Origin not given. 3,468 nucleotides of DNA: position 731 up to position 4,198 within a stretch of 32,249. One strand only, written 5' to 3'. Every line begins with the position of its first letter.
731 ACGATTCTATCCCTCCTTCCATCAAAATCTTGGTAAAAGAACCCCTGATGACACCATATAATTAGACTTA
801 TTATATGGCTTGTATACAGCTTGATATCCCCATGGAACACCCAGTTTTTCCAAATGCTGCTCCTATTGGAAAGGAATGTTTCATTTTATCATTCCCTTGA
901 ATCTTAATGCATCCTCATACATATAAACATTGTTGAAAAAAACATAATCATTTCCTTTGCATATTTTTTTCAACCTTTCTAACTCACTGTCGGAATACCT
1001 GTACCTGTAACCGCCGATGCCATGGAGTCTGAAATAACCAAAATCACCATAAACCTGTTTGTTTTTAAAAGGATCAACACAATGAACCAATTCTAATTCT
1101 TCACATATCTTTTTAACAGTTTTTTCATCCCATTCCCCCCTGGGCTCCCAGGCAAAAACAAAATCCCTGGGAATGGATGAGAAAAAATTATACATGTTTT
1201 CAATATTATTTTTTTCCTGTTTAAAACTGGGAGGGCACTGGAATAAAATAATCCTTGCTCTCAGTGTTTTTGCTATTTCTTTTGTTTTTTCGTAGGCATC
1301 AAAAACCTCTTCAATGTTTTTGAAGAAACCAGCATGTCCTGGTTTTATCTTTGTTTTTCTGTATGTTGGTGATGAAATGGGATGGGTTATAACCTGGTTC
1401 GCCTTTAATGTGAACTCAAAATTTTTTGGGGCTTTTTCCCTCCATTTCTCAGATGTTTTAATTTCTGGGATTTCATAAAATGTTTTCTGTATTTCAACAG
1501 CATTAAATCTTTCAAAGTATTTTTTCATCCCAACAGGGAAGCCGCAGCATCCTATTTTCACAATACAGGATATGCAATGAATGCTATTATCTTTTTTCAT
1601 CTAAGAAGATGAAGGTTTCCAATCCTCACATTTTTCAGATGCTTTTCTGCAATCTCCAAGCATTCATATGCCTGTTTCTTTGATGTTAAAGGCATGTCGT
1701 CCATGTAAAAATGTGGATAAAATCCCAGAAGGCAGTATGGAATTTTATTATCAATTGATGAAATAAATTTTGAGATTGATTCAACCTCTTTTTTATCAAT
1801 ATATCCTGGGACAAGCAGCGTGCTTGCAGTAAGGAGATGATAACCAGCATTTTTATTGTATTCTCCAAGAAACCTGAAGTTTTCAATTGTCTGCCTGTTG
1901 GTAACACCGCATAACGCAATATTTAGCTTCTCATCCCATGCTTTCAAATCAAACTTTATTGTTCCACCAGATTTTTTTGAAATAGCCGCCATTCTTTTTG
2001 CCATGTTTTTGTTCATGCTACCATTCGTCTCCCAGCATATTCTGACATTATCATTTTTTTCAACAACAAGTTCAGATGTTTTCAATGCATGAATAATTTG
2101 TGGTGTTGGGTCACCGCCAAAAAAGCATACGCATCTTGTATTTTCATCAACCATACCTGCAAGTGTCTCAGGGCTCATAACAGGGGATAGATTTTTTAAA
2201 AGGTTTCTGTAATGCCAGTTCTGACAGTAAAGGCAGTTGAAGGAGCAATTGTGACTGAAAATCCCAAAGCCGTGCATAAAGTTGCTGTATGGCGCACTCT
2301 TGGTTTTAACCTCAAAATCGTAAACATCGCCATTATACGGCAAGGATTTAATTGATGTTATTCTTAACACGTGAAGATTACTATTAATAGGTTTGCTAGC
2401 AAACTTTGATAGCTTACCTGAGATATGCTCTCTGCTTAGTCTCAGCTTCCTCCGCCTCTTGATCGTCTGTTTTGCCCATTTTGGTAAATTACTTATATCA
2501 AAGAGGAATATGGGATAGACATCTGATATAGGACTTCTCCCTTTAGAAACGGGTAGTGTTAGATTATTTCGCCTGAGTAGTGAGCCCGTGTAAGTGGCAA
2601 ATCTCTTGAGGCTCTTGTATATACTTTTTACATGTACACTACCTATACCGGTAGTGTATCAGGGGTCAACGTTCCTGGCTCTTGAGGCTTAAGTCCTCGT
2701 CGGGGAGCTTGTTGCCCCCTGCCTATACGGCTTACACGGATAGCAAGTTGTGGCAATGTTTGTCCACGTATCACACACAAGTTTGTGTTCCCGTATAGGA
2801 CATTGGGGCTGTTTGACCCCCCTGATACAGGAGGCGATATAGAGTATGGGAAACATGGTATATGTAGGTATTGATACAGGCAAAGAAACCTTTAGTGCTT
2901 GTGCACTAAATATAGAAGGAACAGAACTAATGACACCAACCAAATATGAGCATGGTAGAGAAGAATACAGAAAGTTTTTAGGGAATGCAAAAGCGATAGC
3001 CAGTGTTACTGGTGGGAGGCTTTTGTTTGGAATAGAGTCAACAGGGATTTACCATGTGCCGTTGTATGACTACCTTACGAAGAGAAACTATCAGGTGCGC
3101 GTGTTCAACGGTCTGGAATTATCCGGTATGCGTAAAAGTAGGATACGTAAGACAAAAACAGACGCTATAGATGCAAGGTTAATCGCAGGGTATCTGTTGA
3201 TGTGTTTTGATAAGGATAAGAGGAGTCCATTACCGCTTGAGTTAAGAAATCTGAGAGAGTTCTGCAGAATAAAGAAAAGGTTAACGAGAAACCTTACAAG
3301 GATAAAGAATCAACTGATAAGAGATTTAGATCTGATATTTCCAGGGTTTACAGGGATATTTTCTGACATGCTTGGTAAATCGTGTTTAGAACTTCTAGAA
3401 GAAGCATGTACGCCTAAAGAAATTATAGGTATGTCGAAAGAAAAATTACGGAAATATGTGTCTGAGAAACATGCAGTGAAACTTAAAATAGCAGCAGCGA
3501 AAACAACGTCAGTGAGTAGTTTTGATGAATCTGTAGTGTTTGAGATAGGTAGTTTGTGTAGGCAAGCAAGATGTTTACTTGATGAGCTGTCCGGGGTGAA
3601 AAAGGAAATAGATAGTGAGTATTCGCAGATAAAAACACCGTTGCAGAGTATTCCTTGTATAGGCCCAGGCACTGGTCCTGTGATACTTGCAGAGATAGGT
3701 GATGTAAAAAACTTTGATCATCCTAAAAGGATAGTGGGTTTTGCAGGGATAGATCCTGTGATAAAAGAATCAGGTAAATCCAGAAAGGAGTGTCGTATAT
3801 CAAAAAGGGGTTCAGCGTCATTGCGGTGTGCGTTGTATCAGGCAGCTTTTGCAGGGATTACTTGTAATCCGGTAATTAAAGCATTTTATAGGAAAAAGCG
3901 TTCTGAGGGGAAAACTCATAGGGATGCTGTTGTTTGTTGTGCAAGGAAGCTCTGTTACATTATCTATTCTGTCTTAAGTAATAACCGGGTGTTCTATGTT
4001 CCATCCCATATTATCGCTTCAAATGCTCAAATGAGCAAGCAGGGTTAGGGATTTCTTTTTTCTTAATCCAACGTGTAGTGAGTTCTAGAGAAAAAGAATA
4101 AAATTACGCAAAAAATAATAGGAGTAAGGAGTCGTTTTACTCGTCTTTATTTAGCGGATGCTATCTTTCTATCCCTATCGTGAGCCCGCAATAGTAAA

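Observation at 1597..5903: Three-level nesting of selfish elements: an IS110 element inside a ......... intein inside a radical-SAM gene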

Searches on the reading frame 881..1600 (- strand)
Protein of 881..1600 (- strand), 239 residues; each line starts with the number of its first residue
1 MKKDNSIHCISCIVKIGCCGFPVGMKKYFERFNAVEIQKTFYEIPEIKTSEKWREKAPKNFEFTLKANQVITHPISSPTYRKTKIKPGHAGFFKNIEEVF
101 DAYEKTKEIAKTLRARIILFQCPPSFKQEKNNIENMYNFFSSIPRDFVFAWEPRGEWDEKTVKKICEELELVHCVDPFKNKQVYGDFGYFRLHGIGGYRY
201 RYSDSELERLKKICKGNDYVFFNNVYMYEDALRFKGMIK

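Call 5: search_protein_families(library=pfam, proteins=[window:881-1600:-], max_evalue=0.01)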
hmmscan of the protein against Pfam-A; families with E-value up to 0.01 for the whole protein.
window:881-1600:- (239 aa): 1 family
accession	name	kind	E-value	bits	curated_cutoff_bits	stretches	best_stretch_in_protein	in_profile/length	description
PF01904.24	DUF72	-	2.2e-37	129.7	25.3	1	25-234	11-214/217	Protein of unknown function DUF72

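Call 17: search_protein_families(library=ncbifam, proteins=[window:881-1600:-], max_evalue=0.001)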
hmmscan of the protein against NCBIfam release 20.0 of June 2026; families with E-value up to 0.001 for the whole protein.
window:881-1600:- (239 aa): 1 family
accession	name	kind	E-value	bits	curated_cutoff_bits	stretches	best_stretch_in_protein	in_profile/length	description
NF007637.0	PRK10302.1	equivalog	5.1e-08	32.5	412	1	25-154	22-132/272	hypothetical protein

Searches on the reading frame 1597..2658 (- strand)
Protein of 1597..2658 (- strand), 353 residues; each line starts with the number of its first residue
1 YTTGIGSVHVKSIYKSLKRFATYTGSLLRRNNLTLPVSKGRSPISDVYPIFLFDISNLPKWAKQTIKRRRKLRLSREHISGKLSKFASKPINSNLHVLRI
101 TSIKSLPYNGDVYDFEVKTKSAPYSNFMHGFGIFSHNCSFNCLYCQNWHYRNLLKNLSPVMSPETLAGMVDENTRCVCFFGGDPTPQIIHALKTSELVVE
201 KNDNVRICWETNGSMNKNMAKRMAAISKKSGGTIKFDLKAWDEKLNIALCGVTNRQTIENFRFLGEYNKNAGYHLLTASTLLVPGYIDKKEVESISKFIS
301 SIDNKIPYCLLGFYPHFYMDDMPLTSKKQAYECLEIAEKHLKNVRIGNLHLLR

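Call 5: search_protein_families(library=pfam, proteins=[window:1597-2658:-], max_evalue=0.01)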
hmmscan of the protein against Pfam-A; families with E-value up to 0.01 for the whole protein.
window:1597-2658:- (353 aa): 3 families
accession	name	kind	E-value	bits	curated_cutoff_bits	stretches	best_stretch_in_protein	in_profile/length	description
PF04055.27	Radical_SAM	-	2e-15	57.8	29.5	1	133-290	2-158/166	Radical SAM superfamily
PF14890.11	Intein_splicing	-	0.00019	21.7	35.8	1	68-137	114-155/155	Intein splicing domain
PF13353.11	Fer4_12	-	0.00049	20.9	22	1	133-222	10-100/137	4Fe-4S single cluster domain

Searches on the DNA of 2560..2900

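Call 32: search_rna_families(source=window, start=2560, end=2900, threshold=evalue, max_evalue=10, show_alignments=2)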
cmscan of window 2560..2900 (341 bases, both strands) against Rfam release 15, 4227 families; matches with E-value up to 10: 2.
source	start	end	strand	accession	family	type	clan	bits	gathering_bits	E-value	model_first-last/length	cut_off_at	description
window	2863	2890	-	RF01977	HOTAIRM1_3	Gene; lncRNA;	-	9.2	37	9.8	1-59/59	no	HOX antisense intergenic RNA myeloid 1 conserved region 3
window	2595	2641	+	RF02174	SMAD5-AS1_2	Gene; lncRNA;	-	8.6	50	7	83-129/129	no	SMAD5 antisense RNA 1 conserved region 2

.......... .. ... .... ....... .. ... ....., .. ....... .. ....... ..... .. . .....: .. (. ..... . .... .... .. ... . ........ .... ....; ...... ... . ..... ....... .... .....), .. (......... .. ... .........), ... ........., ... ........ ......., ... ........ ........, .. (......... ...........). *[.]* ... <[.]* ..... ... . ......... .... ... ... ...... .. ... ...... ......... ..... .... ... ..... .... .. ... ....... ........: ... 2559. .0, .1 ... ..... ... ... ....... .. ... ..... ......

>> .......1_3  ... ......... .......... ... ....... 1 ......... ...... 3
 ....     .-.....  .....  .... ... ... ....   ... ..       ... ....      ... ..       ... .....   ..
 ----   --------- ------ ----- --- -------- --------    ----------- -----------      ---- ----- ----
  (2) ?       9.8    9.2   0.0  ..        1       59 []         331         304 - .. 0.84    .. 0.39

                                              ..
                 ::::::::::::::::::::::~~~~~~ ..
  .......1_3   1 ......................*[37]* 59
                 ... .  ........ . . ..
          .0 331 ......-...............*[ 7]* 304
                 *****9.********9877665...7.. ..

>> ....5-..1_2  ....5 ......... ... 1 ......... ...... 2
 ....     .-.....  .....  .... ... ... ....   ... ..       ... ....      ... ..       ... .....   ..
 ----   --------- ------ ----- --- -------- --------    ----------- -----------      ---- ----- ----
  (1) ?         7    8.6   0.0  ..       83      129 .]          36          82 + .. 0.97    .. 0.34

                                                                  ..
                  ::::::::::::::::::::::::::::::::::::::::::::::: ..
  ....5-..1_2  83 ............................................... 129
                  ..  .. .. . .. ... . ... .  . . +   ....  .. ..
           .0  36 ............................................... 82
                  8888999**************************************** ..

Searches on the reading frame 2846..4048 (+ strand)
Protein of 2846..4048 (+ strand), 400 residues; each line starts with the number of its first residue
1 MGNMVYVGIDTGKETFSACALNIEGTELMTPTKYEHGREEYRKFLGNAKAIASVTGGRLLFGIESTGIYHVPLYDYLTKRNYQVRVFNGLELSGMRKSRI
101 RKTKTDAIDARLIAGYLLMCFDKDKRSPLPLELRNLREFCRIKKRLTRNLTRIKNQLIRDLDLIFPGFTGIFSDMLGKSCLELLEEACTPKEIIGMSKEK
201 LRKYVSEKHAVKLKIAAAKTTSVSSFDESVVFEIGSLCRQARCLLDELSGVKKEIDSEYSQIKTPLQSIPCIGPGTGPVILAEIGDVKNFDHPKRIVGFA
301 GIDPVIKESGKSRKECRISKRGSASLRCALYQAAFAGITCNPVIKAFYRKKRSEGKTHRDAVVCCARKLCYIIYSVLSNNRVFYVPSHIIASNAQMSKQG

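Call 5: search_protein_families(library=pfam, proteins=[window:2846-4048:+], max_evalue=0.01)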
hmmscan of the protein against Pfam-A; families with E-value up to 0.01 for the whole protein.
window:2846-4048:+ (400 aa): 2 families
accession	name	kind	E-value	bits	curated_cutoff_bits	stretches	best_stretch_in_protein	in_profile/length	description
PF01548.23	DEDD_Tnp_IS110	-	4e-33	114.8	29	1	7-166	1-155/155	Transposase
PF02371.22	Transposase_20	-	3.1e-26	92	21.3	1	265-349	3-87/87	Transposase IS116/IS110/IS902 family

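Call 9: find_encoding_contigs(protein=window:2846-4048:+, flank=3000, max_places=10)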
Protein window:2846-4048:+ (400 aa): no gene with exactly this product is on record in the collection.

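Call 10: find_homologous_proteins(query=window:2846-4048:+, max_evalue=1e-20)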
Query window:2846-4048:+ (400 aa): 3571 proteins with E <= 1e-20 among 8000 candidates; the best 120 are listed.
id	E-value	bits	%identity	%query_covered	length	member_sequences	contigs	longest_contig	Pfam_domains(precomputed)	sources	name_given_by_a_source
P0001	1.2e-265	899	100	100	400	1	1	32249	PF01548.24,PF02371.23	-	-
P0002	1.7e-219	747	83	100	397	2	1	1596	PF01548.24,PF02371.23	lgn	-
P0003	1.9e-214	730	84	94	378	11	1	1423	PF01548.24,PF02371.23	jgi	-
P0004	6.3e-168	577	68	97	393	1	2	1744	PF01548.24,PF02371.23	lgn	-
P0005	2.2e-143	496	55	98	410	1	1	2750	PF01548.24,PF02371.23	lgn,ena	-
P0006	4.7e-139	482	56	98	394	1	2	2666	PF01548.24,PF02371.23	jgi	jgi:transposase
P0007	1.6e-138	480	55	98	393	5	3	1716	PF01548.24,PF02371.23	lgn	-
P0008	7.8e-138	478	56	97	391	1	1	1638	PF01548.24,PF02371.23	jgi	jgi:transposase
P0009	1.3e-133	464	54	98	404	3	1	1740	PF01548.24,PF02371.23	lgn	-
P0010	2.7e-128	447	54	97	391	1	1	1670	PF01548.24,PF02371.23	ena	-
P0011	8.4e-127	442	53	97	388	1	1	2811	PF01548.24,PF02371.23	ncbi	ncbi:MAG: IS110 family transposase [Candidatus Thermoplasmatota archaeon]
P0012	1.2e-124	435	52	97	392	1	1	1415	PF01548.24,PF02371.23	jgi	-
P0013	1.1e-123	431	51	98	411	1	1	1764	PF01548.24,PF02371.23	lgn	-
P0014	9.6e-123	428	49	99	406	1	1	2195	PF01548.24,PF02371.23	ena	-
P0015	7.1e-122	425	72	65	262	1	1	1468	PF02371.23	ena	-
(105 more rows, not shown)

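Call 11: find_encoding_contigs(protein=P0002, flank=3000, max_places=5)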
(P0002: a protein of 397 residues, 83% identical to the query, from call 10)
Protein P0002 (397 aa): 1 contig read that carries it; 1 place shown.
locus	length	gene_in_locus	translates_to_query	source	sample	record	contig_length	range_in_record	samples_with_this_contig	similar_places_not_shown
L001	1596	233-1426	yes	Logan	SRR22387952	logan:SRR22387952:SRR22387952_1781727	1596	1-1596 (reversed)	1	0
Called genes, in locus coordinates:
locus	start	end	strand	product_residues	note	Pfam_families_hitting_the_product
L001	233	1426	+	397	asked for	PF01548:DEDD_Tnp_IS110, PF02371:Transposase_20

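Call 12: find_encoding_contigs(protein=P0004, flank=3000, max_places=5)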
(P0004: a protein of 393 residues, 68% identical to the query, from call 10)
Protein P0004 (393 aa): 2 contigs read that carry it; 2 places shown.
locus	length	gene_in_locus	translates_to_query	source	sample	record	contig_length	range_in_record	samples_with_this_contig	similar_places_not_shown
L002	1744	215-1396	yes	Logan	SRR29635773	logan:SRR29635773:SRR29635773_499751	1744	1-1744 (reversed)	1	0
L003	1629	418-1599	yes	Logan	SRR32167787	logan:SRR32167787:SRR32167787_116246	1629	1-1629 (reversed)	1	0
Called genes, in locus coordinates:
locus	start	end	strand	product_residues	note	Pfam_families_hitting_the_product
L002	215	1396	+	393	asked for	PF01548:DEDD_Tnp_IS110, PF02371:Transposase_20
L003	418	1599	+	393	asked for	PF01548:DEDD_Tnp_IS110, PF02371:Transposase_20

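Call 13: find_encoding_contigs(protein=P0005, flank=3000, max_places=5)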
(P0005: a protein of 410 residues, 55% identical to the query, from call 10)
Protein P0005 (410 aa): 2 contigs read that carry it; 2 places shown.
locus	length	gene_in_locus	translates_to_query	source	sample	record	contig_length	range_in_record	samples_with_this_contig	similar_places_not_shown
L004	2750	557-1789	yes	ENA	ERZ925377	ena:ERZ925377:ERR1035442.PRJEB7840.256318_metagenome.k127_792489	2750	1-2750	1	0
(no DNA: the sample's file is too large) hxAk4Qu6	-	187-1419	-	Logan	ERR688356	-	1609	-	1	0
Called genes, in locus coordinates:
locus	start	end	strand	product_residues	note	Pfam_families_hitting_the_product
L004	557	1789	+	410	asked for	PF01548:DEDD_Tnp_IS110, PF02371:Transposase_20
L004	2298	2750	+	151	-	?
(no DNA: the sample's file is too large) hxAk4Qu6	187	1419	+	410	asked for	PF01548:DEDD_Tnp_IS110, PF02371:Transposase_20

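Call 46: find_related_loci(query=window:2846-4048:+, collection=metagenome_contigs, flank=1500)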
Query window:2846-4048:+ (400 aa) in metagenome_contigs; peptide patterns used: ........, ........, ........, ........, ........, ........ (x = any residue, [..] = any of these).
260 stretches matched a pattern; 5 encode a relative of the query (tblastn E <= 1e-3); 5 distinct loci.
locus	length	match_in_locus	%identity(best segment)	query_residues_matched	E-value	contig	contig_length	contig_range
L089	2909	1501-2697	84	1-399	0e+0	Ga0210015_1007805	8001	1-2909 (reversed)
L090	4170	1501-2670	84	10-399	0e+0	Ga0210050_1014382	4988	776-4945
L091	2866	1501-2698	83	1-399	0e+0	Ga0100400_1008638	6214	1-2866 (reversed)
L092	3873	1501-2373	29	63-333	3e-25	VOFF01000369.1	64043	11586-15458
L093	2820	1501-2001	29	214-379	8e-11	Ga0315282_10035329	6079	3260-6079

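Call 58: find_encoding_contigs(protein=P0006, flank=1500, max_places=3)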
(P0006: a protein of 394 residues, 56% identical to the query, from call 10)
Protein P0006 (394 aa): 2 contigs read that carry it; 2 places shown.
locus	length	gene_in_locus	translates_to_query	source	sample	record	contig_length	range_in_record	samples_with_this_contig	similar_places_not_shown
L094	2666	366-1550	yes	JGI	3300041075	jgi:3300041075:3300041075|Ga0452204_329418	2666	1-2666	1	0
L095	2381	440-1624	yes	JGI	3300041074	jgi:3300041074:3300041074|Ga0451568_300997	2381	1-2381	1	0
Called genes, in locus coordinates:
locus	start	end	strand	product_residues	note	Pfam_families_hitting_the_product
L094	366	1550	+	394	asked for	PF01548:DEDD_Tnp_IS110, PF02371:Transposase_20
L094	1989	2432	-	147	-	PF10517:DM13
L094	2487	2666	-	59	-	?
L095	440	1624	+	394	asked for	PF01548:DEDD_Tnp_IS110, PF02371:Transposase_20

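Call 59: find_encoding_contigs(protein=P0011, flank=1500, max_places=3)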
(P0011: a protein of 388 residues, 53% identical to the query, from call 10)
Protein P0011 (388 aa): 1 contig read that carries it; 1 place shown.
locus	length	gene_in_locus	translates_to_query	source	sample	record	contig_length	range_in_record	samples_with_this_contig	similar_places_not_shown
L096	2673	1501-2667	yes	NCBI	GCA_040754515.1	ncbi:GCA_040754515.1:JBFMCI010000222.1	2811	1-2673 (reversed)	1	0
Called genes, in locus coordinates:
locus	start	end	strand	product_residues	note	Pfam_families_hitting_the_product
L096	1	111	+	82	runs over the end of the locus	?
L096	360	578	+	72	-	-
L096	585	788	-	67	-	PF09082:DUF1922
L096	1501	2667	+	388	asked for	PF01548:DEDD_Tnp_IS110, PF02371:Transposase_20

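Call 60: find_encoding_contigs(protein=P0014, flank=1500, max_places=3)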
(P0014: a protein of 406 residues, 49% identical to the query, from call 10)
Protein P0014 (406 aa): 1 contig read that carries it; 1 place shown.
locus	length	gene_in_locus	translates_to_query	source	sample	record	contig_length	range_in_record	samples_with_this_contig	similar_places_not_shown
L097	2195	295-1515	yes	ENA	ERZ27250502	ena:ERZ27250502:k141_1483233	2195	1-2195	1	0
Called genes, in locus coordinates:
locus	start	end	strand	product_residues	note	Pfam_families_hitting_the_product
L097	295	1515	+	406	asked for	PF01548:DEDD_Tnp_IS110, PF02371:Transposase_20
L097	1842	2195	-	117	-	?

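Call 64: search_solved_structures(query=window:2846-4048:+, max_evalue=0.001, show_alignments=1)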
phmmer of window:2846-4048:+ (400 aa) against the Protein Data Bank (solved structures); distinct sequences matched with E-value up to 0.001: 2.
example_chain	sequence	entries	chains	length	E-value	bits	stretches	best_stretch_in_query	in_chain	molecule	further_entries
8wt6_A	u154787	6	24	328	1e-20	77.6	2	257-385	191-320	IS621 transposase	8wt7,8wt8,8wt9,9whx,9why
9t56_A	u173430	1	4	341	1.3e-19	74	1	257-388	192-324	ISCro4 transposase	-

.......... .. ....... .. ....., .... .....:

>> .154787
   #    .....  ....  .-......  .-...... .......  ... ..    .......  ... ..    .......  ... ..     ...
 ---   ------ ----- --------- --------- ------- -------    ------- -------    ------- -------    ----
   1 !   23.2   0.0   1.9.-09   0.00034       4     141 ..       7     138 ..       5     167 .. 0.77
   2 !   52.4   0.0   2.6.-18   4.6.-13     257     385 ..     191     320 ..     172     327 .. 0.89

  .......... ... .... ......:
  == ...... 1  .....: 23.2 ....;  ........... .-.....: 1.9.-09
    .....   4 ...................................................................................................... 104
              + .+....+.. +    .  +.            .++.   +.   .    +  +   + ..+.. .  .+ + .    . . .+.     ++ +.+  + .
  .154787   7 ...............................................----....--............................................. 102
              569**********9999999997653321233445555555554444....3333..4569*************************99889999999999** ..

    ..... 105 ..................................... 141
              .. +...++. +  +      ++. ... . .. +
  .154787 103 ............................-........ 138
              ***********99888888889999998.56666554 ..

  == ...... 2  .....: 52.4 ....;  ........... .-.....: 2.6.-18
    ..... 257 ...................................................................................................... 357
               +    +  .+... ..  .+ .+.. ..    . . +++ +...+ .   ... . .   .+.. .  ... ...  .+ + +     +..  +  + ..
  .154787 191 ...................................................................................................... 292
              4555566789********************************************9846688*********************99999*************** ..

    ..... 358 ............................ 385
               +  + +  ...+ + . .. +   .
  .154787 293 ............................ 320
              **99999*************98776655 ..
